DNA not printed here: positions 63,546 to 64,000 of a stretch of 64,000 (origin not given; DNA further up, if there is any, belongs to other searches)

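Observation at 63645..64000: SOS-boxed, probably leaderless RepA/AAA_25-like ATPase gene missed by the ORF track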

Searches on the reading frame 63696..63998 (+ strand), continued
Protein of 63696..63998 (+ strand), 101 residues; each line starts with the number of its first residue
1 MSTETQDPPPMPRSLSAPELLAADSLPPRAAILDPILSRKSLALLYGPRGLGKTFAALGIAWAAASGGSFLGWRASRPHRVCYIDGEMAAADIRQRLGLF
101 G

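Call 37: find_homologous_proteins(query=L001:5998-6906:+, max_evalue=1e-20)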
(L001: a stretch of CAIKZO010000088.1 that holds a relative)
Query L001:5998-6906:+ (303 aa): 828 proteins with E <= 1e-20 among 8000 candidates; the best 120 are listed.
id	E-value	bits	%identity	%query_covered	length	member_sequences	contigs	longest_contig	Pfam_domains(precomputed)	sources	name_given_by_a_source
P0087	2.3e-178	610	90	99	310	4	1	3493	PF13384.13,PF13551.13,PF13481.13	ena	-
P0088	3.9e-176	603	90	100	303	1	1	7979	PF13481.13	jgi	jgi:AAA domain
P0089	2.6e-163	561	84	99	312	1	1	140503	PF13481.13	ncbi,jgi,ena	jgi:hypothetical protein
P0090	7.9e-161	552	84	98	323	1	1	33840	PF13384.13,PF13481.13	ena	-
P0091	2.0e-133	462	70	99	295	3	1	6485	PF13481.13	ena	-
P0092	2.4e-133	462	68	99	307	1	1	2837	PF13481.13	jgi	jgi:hypothetical protein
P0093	3.0e-133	462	72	93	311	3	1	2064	PF13481.13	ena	-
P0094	3.5e-133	462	71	97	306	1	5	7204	PF13481.13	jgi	jgi:AAA domain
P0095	4.4e-133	461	72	95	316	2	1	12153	PF13481.13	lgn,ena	-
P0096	6.3e-133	461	70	97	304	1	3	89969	PF13481.13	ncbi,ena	-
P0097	1.5e-132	460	68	97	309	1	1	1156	PF13551.13,PF13481.13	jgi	jgi:hypothetical protein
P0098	2.4e-132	459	68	95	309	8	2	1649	PF13481.13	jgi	jgi:hypothetical protein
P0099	3.3e-132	458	69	96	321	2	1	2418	PF13481.13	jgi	-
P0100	7.4e-132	457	69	96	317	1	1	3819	PF13481.13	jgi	jgi:AAA domain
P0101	1.1e-131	457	69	97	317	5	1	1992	PF13481.13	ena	-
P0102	2.2e-131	456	69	100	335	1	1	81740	PF13481.13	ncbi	-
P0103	3.3e-131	455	68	100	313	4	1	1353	PF13384.13,PF13551.13,PF13518.13,PF13481.13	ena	-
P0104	7.9e-130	451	70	97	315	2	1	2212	PF13551.13,PF13481.13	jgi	jgi:hypothetical protein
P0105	1.6e-129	450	68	99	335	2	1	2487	PF13481.13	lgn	-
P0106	6.4e-129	448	70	95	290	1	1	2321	PF13384.13,PF13481.13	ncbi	-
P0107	1.2e-128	447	69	95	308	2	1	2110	PF13481.13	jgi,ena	-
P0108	1.3e-128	447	69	95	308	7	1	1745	PF13481.13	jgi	-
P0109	4.4e-128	445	68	97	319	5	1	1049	PF13481.13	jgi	-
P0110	9.6e-128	444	68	99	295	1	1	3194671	PF13481.13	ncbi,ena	-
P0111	1.4e-127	443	70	93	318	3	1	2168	PF13481.13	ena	-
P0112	1.4e-127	443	67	99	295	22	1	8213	PF13384.13,PF13481.13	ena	-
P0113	1.5e-127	443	70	95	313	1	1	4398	PF13481.13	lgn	-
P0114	1.5e-127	443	68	97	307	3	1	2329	PF13481.13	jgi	jgi:putative DNA primase/helicase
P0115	4.2e-127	442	70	95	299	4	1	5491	PF13481.13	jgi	-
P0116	4.2e-127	442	68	97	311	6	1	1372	PF13481.13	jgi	-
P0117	7.0e-127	441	69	99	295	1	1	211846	PF13384.13,PF13551.13,PF02796.22,PF13481.13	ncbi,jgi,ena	jgi:hypothetical protein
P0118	1.8e-126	440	70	95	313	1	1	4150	PF13481.13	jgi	jgi:hypothetical protein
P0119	4.5e-126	438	68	99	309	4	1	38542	PF13384.13,PF13481.13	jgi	jgi:DNA-binding CsgD family transcriptional regulator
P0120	4.9e-126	438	69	95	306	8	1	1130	PF13551.13,PF13481.13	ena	-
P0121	8.6e-126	437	68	95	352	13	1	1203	PF13481.13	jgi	-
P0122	8.6e-126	437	66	99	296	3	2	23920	PF13481.13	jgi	jgi:KaiC/GvpD/RAD55 family RecA-like ATPase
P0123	1.1e-125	437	69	95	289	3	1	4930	PF13384.13,PF13481.13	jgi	-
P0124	1.5e-125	437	68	99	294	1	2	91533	PF13481.13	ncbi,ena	-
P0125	1.7e-125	436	68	93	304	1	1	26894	PF13481.13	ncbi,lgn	-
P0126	2.2e-125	436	69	95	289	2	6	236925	PF13481.13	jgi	jgi:hypothetical protein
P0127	2.6e-125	436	67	97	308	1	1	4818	PF13481.13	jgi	-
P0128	4.5e-125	435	66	97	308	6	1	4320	PF13481.13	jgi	-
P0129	4.7e-125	435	69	95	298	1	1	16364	PF13481.13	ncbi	-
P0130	5.1e-125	435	66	95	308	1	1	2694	PF13481.13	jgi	jgi:DNA-binding CsgD family transcriptional regulator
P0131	7.5e-125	434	66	99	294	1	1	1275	PF13384.13,PF13481.13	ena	-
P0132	8.0e-125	434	67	99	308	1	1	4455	PF13481.13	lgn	-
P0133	8.2e-125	434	67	97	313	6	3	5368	PF13481.13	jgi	jgi:AAA domain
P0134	1.4e-124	433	68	95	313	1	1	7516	PF13481.13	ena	-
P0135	2.0e-124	433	68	95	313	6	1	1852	PF13384.13,PF13551.13,PF13481.13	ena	-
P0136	2.2e-124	433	67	98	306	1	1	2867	PF13551.13,PF13481.13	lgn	-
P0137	3.2e-124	432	67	99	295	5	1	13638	PF13481.13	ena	-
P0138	4.3e-124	432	68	95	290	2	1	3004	PF13481.13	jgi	jgi:hypothetical protein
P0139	7.9e-124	431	67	93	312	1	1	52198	PF13481.13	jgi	jgi:hypothetical protein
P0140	8.7e-124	431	68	95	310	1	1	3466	PF13481.13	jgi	-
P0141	1.2e-123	430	68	95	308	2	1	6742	PF13481.13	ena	-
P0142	1.4e-123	430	66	99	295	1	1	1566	PF13481.13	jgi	jgi:hypothetical protein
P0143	1.7e-123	430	67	97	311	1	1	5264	PF13481.13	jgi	-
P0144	2.5e-123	429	67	95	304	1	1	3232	PF13481.13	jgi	jgi:hypothetical protein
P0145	3.1e-123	429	67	94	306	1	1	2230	PF13481.13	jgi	jgi:hypothetical protein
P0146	5.5e-123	428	66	95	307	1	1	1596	PF02796.22,PF13481.13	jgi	jgi:hypothetical protein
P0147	7.2e-123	428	66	95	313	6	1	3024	PF13481.13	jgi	jgi:hypothetical protein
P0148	1.2e-122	427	67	95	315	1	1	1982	PF13384.13,PF13551.13,PF13481.13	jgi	jgi:putative DNA primase/helicase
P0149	1.9e-122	426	68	95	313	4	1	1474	PF13384.13,PF13481.13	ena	-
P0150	2.0e-122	426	66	95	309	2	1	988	PF13481.13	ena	-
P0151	5.9e-122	425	66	95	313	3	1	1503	PF13481.13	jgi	jgi:hypothetical protein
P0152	1.0e-121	424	67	97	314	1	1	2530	PF13481.13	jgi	jgi:AAA domain-containing protein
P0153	1.0e-121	424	66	95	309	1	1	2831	PF13481.13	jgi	jgi:AAA domain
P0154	1.4e-121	424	69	90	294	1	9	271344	PF13481.13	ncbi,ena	-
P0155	1.8e-121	423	68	92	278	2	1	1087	PF13481.13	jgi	jgi:hypothetical protein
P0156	2.1e-121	423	67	95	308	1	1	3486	PF13481.13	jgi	jgi:hypothetical protein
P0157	2.7e-121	423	66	97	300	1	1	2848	PF13481.13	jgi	jgi:hypothetical protein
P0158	2.9e-121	423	66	95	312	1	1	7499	PF13481.13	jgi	-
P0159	4.2e-121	422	68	95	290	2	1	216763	PF13481.13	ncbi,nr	ncbi:MAG: AAA family ATPase [Proteobacteria bacterium]|nr:AAA family ATPase [Pseudomonadota bacteriu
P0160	8.4e-121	421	66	95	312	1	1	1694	PF13481.13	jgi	jgi:hypothetical protein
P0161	8.6e-121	421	68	95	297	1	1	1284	PF13384.13,PF13551.13,PF13481.13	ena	-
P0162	1.1e-120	421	66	99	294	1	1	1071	PF13481.13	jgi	jgi:AAA domain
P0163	1.4e-120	420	68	95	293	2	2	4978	PF13481.13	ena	-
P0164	2.6e-120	419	67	94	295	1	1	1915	PF13481.13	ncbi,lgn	-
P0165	3.2e-120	419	65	96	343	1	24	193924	PF13481.13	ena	-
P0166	4.5e-120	419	64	99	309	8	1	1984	PF13551.13,PF13481.13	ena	-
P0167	5.2e-120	418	67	94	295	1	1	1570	PF13481.13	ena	-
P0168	6.3e-120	418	67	95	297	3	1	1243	PF13384.13,PF13551.13,PF13481.13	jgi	jgi:hypothetical protein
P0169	6.8e-120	418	66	94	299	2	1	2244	PF13481.13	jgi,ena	-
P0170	7.4e-120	418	66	93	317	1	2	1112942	PF13481.13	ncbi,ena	-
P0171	8.8e-120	418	64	96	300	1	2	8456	PF13384.13,PF13481.13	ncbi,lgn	-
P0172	9.1e-120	418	67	94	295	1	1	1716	PF13384.13,PF13481.13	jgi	jgi:hypothetical protein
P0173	1.4e-119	417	73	84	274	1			PF13481.13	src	-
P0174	3.8e-119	416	65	95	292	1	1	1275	PF13481.13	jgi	jgi:hypothetical protein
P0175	3.9e-119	416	67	95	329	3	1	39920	PF13384.13,PF13481.13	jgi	jgi:hypothetical protein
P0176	4.3e-119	415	68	95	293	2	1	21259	PF13481.13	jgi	-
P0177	5.0e-119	415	64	96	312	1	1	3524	PF13481.13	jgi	jgi:hypothetical protein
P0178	5.8e-119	415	66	95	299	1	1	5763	PF13384.13,PF13481.13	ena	-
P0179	2.1e-118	413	66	94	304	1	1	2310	PF13481.13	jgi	jgi:hypothetical protein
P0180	3.0e-118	413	64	98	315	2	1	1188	PF13551.13,PF13518.13,PF13481.13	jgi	jgi:hypothetical protein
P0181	3.7e-118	412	65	96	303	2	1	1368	PF13481.13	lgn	-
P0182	1.1e-117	411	66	90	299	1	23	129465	PF13481.13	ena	-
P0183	2.4e-117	410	66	95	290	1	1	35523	PF13481.13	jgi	jgi:RecA-family ATPase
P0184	3.4e-117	409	64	97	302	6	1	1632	PF13551.13,PF13481.13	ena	-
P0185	4.8e-117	409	66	95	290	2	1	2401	PF00004.36,PF13481.13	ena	-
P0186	5.4e-117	408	66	95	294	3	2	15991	PF13481.13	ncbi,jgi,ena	jgi:KaiC/GvpD/RAD55 family RecA-like ATPase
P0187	9.4e-117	408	65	92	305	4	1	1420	PF13481.13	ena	-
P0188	1.2e-116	407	65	94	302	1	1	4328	PF13481.13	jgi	jgi:hypothetical protein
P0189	1.3e-116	407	64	97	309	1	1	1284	PF13481.13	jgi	jgi:putative DNA primase/helicase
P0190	1.4e-116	407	63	98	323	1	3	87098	PF13551.13,PF13481.13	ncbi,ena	-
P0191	2.2e-116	406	64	94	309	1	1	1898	PF13481.13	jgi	-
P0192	3.7e-116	406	65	95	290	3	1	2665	PF13481.13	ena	-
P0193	3.8e-116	406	65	96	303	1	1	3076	PF13481.13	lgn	-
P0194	5.9e-116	405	66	95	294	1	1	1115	PF13481.13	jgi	jgi:KaiC/GvpD/RAD55 family RecA-like ATPase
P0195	1.1e-115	404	64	98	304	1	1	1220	PF13384.13,PF13481.13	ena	-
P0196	1.1e-115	404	67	95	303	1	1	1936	PF13481.13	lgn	-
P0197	1.6e-115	404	64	96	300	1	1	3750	PF13551.13,PF13481.13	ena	-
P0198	2.0e-115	403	64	96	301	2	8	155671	PF13481.13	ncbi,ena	-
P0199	3.8e-115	402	63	99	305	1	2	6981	PF13481.13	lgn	-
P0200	5.8e-115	402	65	95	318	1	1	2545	PF13481.13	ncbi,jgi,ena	-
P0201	9.6e-115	401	65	94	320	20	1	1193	PF13481.13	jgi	jgi:hypothetical protein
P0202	2.1e-114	400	63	99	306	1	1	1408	PF13481.13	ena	-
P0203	2.5e-114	400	64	94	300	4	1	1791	PF13481.13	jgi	jgi:hypothetical protein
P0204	3.3e-114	399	64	96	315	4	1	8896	PF13481.13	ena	-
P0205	8.6e-114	398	63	98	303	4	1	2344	PF13481.13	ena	-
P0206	1.0e-113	398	62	97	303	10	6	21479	PF13551.13,PF13481.13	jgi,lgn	jgi:putative DNA primase/helicase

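Call 38: find_encoding_contigs(protein=P0110, flank=8000, max_places=2)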
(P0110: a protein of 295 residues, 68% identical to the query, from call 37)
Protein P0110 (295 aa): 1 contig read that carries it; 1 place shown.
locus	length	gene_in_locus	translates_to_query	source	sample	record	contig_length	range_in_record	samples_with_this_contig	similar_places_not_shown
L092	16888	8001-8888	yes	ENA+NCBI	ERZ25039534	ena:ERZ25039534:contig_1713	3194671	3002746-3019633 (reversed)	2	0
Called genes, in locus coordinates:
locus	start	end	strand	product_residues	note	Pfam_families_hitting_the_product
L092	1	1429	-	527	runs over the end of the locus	PF00389:2-Hacid_dh, PF02826:2-Hacid_dh_C, PF19304:PGDH_inter, PF01842:ACT (weak)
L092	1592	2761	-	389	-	-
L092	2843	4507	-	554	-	-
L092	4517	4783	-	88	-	PF07883:Cupin_2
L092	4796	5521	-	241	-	PF13489:Methyltransf_23, PF01209:Ubie_methyltran, PF13847:Methyltransf_31, PF08241:Methyltransf_11, PF08242:Methyltransf_12, PF13649:Methyltransf_25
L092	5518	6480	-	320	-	PF00535:Glycos_transf_2, PF13641:Glyco_tranf_2_3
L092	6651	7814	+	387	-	PF13393:tRNA-synt_His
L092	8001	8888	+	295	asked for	PF13481:AAA_25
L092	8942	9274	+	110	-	-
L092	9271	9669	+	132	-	-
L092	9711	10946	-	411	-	PF00324:AA_permease, PF13520:AA_permease_2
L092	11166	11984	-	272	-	PF13557:Phenol_MetA_deg (faint)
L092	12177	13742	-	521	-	PF00324:AA_permease, PF13520:AA_permease_2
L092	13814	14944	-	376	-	PF00282:Pyridoxal_deC (faint)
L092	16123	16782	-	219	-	PF00027:cNMP_binding, PF13545:HTH_Crp_2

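Call 39: find_encoding_contigs(protein=P0170, flank=8000, max_places=2)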
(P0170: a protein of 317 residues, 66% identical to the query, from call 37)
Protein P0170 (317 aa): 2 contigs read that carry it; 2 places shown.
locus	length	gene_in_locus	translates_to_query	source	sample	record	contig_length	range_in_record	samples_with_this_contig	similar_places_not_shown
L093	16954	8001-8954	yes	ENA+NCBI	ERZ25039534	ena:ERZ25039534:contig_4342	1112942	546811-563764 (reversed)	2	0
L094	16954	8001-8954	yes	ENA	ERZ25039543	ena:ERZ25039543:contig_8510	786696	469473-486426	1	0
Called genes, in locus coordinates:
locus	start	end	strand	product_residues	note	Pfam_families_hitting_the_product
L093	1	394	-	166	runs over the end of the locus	PF11937:DUF3455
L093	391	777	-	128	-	PF01042:Ribonuc_L-PSP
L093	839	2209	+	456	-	PF01134:GIDA, PF01266:DAO (faint), PF12831:FAD_oxidored (faint), PF13450:NAD_binding_8 (faint)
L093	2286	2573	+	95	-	PF00550:PP-binding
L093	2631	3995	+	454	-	PF01554:MatE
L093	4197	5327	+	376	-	PF08240:ADH_N (weak), PF00107:ADH_zinc_N (weak)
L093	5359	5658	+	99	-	-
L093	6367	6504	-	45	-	-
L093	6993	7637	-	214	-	PF00691:OmpA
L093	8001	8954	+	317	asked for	PF13481:AAA_25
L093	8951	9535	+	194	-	PF14464:Prok-JAB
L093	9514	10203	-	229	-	PF18153:Cap15_CD_rec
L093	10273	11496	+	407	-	PF21654:DncV-like_NTFase, PF21713:DncV_C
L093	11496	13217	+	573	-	PF14461:Prok-E2_B (weak), PF00899:ThiF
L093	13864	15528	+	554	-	PF00496:SBP_bac_5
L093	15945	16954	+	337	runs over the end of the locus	PF19300:BPD_transp_1_N, PF00528:BPD_transp_1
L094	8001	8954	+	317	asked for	PF13481:AAA_25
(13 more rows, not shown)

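Call 40: find_encoding_contigs(protein=P0165, flank=8000, max_places=4)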
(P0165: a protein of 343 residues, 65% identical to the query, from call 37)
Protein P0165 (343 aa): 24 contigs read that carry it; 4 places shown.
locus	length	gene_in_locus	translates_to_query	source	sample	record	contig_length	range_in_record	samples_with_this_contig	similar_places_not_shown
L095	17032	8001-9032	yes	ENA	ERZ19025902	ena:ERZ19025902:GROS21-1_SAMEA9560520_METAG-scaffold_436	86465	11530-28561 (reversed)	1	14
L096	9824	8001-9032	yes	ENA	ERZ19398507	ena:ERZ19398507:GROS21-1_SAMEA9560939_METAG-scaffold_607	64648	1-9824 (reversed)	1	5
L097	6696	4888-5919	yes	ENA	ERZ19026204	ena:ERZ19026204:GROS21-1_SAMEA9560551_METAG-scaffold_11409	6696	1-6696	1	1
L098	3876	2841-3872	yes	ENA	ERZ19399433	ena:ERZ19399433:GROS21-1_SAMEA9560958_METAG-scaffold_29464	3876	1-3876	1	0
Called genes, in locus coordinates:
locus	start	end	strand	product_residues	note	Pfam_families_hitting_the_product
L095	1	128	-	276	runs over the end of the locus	PF01066:CDP-OH_P_transf, PF08009:CDP-OH_P_tran_2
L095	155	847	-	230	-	PF02666:PS_Dcarbxylase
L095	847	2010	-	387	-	PF17936:Big_6 (faint), PF01476:LysM (weak)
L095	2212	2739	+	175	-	PF18306:LDcluster4, PF03641:Lysine_decarbox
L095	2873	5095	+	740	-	PF03971:IDH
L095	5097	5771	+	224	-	PF04250:DUF429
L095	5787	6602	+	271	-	PF12146:Hydrolase_4 (faint)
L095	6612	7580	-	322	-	PF03401:TctC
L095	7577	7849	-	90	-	PF10073:GapR_DNA-bd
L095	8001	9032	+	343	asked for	PF13481:AAA_25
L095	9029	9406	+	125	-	-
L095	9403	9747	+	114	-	-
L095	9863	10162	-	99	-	PF06844:DUF1244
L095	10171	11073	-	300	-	PF21973:DUF6925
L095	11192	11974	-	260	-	PF05013:FGase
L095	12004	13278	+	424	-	PF13660:DUF4147, PF05161:MOFRL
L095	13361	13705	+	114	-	-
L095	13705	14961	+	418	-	PF07005:SBD_N, PF17042:NBD_C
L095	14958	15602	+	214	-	PF00596:Aldolase_II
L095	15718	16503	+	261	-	PF01261:AP_endonuc_2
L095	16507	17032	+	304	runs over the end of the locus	PF03446:NAD_binding_2, PF03807:F420_oxidored, PF14833:NAD_binding_11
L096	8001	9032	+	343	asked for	PF13481:AAA_25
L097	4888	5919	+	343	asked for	PF13481:AAA_25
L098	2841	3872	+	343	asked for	PF13481:AAA_25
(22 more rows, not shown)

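Call 45: search_protein_families(library=pfam, proteins=[L092:8942-9274:+, L092:9271-9669:+, L095:9029-9406:+, L095:9403-9747:+, L015:5895-6302:+, L015:6299-6742:+, L017:4657-5145:+, L014:4319-4852:+], max_evalue=1)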
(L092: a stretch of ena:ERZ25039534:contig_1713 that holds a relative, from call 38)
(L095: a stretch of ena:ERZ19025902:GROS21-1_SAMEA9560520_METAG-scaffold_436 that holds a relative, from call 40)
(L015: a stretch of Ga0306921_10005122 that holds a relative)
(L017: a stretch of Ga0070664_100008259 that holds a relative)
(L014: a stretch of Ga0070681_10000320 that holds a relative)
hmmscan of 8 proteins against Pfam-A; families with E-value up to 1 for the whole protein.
L092:8942-9274:+ (110 aa): 1 family
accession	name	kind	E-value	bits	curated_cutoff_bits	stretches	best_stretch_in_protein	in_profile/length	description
PF05644.16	Miff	-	0.011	16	23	1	52-105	221-270/291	Mitochondrial and peroxisomal fission factor Mff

L092:9271-9669:+ (132 aa): 0 families

L095:9029-9406:+ (125 aa): 0 families

L095:9403-9747:+ (114 aa): 0 families

L015:5895-6302:+ (135 aa): 0 families

L015:6299-6742:+ (147 aa): 0 families

L017:4657-5145:+ (162 aa): 4 families
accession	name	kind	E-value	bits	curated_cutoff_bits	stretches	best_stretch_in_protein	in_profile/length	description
PF24850.1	CC_BshC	-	0.01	16.2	27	1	38-78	63-103/159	Bacillithiol biosynthesis BshC, C-terminal coiled-coil domain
PF09507.16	CDC27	-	0.071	13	24.5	1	46-120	291-369/443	DNA polymerase subunit Cdc27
PF18095.7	PAS_12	-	0.18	11.8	22.6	1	33-73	78-118/153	UPF0242 C-terminal PAS-like domain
PF13148.11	DUF3987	-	0.58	9.7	27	1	42-93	63-121/364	Protein of unknown function (DUF3987)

L014:4319-4852:+ (177 aa): 1 family
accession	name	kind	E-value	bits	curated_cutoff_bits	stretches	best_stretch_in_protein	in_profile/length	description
PF04625.18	DEC-1_N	-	0.21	11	29.2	1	16-88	117-191/403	DEC-1 protein, N-terminal region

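Call 49: find_encoding_contigs(protein=P0124, flank=8000, max_places=2)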
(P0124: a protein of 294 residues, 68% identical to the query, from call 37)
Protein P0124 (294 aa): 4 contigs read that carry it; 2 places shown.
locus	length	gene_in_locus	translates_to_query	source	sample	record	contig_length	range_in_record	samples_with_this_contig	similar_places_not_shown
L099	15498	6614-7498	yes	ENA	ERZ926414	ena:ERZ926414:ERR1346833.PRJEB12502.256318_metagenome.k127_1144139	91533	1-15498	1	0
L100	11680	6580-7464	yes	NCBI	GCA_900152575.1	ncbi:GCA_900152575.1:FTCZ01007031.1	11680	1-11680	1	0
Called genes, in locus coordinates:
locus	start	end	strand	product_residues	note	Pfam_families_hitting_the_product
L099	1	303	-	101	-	?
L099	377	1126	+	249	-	PF00561:Abhydrolase_1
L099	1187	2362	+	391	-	PF01734:Patatin, PF12536:DUF3734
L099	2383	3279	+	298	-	PF03976:PPK2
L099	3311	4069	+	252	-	PF06314:ADC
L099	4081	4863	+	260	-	PF00106:adh_short, PF08659:KR, PF23441:SDR (weak), PF13561:adh_short_C2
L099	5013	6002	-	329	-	PF00753:Lactamase_B, PF12706:Lactamase_B_2 (weak)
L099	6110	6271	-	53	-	-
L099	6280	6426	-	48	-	-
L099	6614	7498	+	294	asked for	PF13481:AAA_25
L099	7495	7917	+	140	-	-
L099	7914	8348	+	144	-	-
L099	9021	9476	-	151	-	PF07885:Ion_trans_2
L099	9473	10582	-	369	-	PF01594:AI-2E_transport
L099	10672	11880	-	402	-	PF01734:Patatin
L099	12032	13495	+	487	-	PF13396:PLDc_N (weak), PF13091:PLDc_2, PF00614:PLDc (faint), PF13091:PLDc_2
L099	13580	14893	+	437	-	PF00756:Esterase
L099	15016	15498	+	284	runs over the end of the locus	PF00296:Bac_luciferase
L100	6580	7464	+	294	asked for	PF13481:AAA_25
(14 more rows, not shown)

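Call 50: find_encoding_contigs(protein=P0154, flank=8000, max_places=3)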
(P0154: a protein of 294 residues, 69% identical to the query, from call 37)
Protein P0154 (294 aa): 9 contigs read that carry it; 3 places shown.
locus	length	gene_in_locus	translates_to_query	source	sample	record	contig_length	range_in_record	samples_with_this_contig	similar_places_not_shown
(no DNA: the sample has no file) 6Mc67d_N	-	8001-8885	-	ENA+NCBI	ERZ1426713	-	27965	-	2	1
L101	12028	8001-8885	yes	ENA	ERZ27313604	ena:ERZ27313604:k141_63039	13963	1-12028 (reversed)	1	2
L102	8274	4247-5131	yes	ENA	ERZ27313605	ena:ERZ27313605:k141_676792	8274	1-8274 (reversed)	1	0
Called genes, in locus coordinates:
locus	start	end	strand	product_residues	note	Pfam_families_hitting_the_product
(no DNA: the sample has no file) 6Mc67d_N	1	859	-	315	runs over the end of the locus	PF00535:Glycos_transf_2, PF13641:Glyco_tranf_2_3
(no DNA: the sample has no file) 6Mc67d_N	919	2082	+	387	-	PF13393:tRNA-synt_His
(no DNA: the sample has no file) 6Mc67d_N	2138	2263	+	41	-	-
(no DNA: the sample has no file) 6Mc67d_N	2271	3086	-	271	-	PF00753:Lactamase_B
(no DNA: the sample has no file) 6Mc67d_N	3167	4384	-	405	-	PF00296:Bac_luciferase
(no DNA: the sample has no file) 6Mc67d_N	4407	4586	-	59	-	PF24696:UGSC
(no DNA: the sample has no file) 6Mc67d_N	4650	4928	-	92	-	PF24696:UGSC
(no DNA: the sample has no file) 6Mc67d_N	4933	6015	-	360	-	-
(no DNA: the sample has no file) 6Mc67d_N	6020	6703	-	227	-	PF20308:TPR-S (faint), PF08238:Sel1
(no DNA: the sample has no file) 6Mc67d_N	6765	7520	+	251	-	PF00561:Abhydrolase_1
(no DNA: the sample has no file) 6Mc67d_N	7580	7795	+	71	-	-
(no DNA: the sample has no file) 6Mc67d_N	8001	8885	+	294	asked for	PF13481:AAA_25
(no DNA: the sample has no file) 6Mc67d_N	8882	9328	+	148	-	-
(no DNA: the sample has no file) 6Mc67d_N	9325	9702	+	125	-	-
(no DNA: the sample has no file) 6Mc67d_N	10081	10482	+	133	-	PF07811:TadE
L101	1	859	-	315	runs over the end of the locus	PF00535:Glycos_transf_2, PF13641:Glyco_tranf_2_3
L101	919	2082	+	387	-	PF13393:tRNA-synt_His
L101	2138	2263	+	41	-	-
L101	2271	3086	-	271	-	PF00753:Lactamase_B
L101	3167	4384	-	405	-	PF00296:Bac_luciferase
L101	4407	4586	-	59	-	PF24696:UGSC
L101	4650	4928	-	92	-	PF24696:UGSC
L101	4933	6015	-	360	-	-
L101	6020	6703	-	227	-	PF20308:TPR-S (faint), PF08238:Sel1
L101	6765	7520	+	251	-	PF00561:Abhydrolase_1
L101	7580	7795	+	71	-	-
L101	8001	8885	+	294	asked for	PF13481:AAA_25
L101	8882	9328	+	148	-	-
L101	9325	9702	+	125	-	-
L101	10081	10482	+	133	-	PF07811:TadE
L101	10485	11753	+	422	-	PF13400:Tad (weak), PF13519:VWA_2 (faint)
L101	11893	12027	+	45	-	?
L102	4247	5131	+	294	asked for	PF13481:AAA_25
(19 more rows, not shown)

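Call 53: predict_structure(alignment_id=A2)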
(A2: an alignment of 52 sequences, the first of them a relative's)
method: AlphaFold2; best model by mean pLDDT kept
length: 294 residues; sequences in the alignment: 52
mean_pLDDT: 79.9   pTM: 0.76
mean pLDDT of the five models: 79.9, 79.6, 79.3, 73.1, 71.4
residues with pLDDT >= 90: 52; 70-90: 192; 50-70: 30; < 50: 20
segments of 3 or more residues with pLDDT < 50: 1-4, 21-23, 177-187
pLDDT, mean of each block of 10 residues (from residue 1): 54 72 68 89 85 94 88 92 85 87 81 77 86 92 64 78 91 67 47 86 76 85 75 76 76 83 91 83 86 83
secondary structure, 60 per line:
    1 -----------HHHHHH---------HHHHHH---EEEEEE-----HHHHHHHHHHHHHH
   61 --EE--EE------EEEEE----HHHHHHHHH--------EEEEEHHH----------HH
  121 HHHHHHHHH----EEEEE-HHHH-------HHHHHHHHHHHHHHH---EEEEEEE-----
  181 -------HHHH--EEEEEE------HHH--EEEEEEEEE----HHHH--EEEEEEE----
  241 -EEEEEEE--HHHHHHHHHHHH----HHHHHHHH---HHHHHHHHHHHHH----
elements in order: H12-17 H27-32 E36-41 H47-60 E75-79 H84-92 E101-105 H119-129 E134-138 H140-143 H151-165 E169-175 H188-191 E194-199 E211-219 H224-227 E230-236 E242-248 H251-262 H267-274 H278-290
